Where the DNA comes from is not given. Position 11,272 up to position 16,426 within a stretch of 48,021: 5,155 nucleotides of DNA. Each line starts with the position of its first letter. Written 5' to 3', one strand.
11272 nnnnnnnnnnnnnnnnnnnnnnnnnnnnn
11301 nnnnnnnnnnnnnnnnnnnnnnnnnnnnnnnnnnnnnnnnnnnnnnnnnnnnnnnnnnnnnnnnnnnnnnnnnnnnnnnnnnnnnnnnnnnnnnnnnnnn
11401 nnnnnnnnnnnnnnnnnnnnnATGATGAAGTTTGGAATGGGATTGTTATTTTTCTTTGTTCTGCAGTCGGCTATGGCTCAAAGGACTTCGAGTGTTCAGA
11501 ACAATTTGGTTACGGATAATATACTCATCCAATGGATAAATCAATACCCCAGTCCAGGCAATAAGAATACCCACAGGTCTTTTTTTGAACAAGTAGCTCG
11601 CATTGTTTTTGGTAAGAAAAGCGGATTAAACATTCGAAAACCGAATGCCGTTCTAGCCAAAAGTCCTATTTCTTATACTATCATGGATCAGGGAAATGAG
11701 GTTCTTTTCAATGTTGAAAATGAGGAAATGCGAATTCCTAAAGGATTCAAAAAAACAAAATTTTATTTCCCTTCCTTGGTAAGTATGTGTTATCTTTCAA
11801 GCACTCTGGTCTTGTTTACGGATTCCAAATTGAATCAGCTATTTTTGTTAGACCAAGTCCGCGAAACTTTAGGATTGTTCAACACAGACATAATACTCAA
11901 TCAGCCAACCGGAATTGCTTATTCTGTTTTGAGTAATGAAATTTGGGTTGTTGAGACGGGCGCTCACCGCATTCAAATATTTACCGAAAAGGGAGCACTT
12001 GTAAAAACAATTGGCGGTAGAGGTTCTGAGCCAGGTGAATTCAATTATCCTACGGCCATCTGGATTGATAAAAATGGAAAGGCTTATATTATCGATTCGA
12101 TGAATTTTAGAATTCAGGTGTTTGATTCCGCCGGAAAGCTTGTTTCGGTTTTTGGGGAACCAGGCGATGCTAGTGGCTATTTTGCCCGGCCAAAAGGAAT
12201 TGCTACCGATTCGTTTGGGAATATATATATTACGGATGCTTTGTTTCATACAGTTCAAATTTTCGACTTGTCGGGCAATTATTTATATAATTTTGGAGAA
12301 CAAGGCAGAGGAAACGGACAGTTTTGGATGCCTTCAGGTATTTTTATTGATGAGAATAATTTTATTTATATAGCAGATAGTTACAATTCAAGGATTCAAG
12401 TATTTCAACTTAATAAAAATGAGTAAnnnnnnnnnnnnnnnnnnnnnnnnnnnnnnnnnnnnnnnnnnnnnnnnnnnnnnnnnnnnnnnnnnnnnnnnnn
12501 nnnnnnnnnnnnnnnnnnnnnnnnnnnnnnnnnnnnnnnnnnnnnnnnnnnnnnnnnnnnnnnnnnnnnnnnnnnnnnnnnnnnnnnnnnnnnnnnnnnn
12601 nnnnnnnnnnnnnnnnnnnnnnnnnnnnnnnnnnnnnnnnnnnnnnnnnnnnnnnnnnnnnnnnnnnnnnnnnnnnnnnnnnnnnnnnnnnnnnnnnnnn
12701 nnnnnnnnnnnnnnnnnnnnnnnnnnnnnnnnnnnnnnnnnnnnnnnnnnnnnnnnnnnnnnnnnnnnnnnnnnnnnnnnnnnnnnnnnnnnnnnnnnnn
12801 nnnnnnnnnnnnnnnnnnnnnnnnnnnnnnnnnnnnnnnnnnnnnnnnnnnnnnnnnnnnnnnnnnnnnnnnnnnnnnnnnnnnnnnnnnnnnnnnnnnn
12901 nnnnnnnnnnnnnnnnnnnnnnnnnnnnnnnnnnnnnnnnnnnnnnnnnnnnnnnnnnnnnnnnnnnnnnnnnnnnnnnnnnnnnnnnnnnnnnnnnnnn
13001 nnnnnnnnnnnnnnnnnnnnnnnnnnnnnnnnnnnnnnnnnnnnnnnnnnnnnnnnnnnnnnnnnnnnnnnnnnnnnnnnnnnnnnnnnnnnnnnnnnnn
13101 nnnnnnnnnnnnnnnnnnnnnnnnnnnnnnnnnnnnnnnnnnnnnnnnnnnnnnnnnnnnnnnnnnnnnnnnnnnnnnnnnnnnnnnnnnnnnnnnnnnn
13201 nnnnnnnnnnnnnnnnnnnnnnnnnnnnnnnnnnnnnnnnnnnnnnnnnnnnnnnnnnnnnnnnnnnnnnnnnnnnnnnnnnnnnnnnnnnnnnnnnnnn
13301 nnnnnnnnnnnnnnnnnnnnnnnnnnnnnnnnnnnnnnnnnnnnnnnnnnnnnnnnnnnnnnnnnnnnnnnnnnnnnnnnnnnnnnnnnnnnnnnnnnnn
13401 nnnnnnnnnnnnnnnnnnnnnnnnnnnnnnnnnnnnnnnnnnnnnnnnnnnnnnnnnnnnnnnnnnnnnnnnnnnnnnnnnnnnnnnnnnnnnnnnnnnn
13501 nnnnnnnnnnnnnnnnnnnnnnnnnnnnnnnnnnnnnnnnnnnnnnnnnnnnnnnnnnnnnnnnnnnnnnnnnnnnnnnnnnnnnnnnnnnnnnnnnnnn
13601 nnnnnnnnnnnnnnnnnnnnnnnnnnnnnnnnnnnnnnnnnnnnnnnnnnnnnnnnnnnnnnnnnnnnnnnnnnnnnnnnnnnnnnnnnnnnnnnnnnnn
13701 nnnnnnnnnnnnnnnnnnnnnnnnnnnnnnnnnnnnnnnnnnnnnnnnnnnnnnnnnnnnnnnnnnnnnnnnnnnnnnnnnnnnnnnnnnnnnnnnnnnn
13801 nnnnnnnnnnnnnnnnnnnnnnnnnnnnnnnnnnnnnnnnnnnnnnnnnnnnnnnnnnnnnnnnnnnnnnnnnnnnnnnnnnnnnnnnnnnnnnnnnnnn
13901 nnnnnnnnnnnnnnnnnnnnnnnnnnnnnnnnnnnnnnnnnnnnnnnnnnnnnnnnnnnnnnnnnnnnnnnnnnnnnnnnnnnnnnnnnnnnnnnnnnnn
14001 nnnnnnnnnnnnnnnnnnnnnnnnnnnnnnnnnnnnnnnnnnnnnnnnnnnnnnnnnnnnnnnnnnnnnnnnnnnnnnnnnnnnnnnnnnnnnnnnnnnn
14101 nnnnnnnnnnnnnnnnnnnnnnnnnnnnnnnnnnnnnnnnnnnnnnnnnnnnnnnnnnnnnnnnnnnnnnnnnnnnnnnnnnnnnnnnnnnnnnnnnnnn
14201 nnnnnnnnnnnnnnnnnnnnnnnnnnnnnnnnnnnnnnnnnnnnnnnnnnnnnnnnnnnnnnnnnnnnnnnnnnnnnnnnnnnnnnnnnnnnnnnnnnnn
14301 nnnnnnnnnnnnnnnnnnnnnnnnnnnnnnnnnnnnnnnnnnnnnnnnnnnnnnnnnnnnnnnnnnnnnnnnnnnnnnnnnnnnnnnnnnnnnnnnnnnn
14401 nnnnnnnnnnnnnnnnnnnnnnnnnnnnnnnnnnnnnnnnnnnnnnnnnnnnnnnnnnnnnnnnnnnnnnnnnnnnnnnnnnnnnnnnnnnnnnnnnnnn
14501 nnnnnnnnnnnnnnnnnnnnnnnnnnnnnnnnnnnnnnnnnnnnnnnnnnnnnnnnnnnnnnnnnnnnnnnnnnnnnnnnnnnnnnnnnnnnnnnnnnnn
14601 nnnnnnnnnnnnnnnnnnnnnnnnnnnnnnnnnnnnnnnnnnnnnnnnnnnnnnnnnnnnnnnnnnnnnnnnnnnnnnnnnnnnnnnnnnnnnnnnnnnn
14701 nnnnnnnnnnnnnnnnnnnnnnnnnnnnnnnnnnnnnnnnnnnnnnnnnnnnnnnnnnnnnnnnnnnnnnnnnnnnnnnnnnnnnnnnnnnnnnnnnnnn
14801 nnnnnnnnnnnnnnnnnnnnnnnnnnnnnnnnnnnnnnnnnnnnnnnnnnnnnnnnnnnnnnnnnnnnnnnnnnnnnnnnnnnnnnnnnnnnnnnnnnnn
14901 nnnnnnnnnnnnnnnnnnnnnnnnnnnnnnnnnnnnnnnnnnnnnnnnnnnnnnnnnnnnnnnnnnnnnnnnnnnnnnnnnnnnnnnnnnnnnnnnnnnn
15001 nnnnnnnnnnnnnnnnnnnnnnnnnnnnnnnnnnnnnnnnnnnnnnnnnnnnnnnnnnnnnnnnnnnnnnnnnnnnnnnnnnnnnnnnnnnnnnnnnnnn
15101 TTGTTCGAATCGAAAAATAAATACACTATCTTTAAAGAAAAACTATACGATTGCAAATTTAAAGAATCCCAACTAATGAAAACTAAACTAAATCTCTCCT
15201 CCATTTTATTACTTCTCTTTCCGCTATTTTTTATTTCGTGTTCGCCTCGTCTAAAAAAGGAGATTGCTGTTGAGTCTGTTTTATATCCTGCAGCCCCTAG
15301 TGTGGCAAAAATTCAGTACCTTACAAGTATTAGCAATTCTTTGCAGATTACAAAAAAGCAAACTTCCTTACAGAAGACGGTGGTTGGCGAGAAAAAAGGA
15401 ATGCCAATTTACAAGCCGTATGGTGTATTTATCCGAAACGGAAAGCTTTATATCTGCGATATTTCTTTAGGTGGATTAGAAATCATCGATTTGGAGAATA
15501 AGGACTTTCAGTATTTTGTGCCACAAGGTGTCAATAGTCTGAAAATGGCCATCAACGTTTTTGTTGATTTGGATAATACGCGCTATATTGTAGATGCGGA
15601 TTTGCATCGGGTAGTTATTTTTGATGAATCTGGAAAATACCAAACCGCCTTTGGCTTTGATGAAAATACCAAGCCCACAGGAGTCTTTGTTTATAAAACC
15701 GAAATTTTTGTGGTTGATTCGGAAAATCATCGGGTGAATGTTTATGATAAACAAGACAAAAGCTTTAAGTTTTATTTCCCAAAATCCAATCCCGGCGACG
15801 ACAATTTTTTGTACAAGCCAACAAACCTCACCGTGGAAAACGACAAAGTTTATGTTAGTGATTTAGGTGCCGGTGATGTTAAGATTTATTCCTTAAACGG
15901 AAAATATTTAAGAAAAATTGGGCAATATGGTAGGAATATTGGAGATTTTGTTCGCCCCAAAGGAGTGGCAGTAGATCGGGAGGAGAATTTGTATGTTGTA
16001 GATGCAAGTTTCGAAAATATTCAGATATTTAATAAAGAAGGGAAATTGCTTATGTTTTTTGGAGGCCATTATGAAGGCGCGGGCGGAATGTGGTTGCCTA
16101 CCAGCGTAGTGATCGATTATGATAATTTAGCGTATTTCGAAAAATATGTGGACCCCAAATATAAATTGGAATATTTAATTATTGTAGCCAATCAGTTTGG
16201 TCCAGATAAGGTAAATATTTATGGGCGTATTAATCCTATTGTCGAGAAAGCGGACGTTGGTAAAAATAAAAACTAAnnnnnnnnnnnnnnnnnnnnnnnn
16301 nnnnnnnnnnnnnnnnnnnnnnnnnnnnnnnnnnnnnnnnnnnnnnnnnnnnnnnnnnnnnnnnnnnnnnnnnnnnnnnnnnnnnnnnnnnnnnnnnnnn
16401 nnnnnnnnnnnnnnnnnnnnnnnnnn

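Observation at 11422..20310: Candidate dedicated nanowire assembly and export machine (propellers, barrel and periplasmic multihemes)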

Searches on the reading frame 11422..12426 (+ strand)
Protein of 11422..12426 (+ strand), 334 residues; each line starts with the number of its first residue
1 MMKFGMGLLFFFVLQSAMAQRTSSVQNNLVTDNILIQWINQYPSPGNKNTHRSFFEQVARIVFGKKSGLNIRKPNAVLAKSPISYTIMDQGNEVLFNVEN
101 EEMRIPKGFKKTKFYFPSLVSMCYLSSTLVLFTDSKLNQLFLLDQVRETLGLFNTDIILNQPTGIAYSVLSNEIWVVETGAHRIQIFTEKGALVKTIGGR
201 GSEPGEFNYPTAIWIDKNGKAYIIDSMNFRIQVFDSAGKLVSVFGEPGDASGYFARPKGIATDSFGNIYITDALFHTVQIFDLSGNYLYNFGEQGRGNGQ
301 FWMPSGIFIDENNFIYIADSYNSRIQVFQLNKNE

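Call 4: search_protein_families(library=pfam, proteins=[window:11422-12426:+], max_evalue=0.01)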
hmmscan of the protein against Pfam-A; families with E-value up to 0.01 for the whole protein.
window:11422-12426:+ (334 aa): 6 families
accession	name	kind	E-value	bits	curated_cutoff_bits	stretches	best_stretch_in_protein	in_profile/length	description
PF01436.27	NHL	-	4.6e-26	90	20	3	301-328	1-28/28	NHL repeat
PF17170.10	DUF5128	-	2e-19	70.4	22.9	2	170-238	52-121/321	6-bladed beta-propeller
PF06739.17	SBBP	-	4.6e-07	30.1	20.5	1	257-271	15-29/38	Beta-propeller repeat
PF08450.18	SGL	-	9.3e-06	25.8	26.3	0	214-287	141-216/246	SMP-30/Gluconolactonase/LRE-like region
PF25021.1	TEN_NHL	-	1.1e-05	25.1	27.1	0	205-246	139-178/357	Teneurin NHL domain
PF01731.26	Arylesterase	-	0.00048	20.7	21.3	0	294-332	46-85/86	Arylesterase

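Call 9: search_protein_families(library=ncbifam, proteins=[window:11422-12426:+], max_evalue=0.01)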
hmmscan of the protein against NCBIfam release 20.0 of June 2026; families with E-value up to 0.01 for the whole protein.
window:11422-12426:+ (334 aa): 2 families
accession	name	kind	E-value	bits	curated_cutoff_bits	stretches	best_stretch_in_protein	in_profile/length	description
NF035926.1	scyF_NHL_VPEP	equivalog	3e-51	174.7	350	2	159-294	151-286/376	scytonemin biosynthesis PEP-CTERM protein ScyF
NF047780.1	LIC12708_fam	subfamily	5e-08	32.2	150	2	273-330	153-210/391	LIC_12708 family protein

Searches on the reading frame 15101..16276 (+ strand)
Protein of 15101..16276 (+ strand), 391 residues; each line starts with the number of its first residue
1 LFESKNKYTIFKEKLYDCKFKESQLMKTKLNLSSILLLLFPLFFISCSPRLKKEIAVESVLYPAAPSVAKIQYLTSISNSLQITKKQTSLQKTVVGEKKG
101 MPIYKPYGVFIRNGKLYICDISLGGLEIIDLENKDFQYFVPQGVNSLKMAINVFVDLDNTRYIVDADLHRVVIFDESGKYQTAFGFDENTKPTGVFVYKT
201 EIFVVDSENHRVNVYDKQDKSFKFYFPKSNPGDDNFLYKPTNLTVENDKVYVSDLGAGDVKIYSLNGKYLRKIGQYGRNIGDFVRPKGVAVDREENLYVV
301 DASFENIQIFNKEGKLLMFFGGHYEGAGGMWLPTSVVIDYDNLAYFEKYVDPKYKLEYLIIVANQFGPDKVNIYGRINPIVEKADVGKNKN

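Call 4: search_protein_families(library=pfam, proteins=[window:15101-16276:+], max_evalue=0.01)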
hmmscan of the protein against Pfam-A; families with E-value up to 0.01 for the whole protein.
window:15101-16276:+ (391 aa): 2 families
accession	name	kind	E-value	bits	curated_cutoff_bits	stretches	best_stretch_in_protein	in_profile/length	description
PF17170.10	DUF5128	-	9.9e-09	35.2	22.9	1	233-314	39-121/321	6-bladed beta-propeller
PF01436.27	NHL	-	2.8e-08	33.8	20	0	283-306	1-22/28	NHL repeat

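Call 9: search_protein_families(library=ncbifam, proteins=[window:15101-16276:+], max_evalue=0.01)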
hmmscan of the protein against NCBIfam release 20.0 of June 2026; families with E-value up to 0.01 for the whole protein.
window:15101-16276:+ (391 aa): 3 families
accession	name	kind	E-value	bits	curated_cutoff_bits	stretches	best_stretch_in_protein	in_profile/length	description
NF035926.1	scyF_NHL_VPEP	equivalog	5.3e-25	88.3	350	2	200-342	114-258/376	scytonemin biosynthesis PEP-CTERM protein ScyF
NF033206.1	ScyE_fam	subfamily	5.7e-05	22.8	80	1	154-346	146-317/333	ScyD/ScyE family protein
NF047780.1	LIC12708_fam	subfamily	0.00019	20.4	150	1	239-317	58-153/391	LIC_12708 family protein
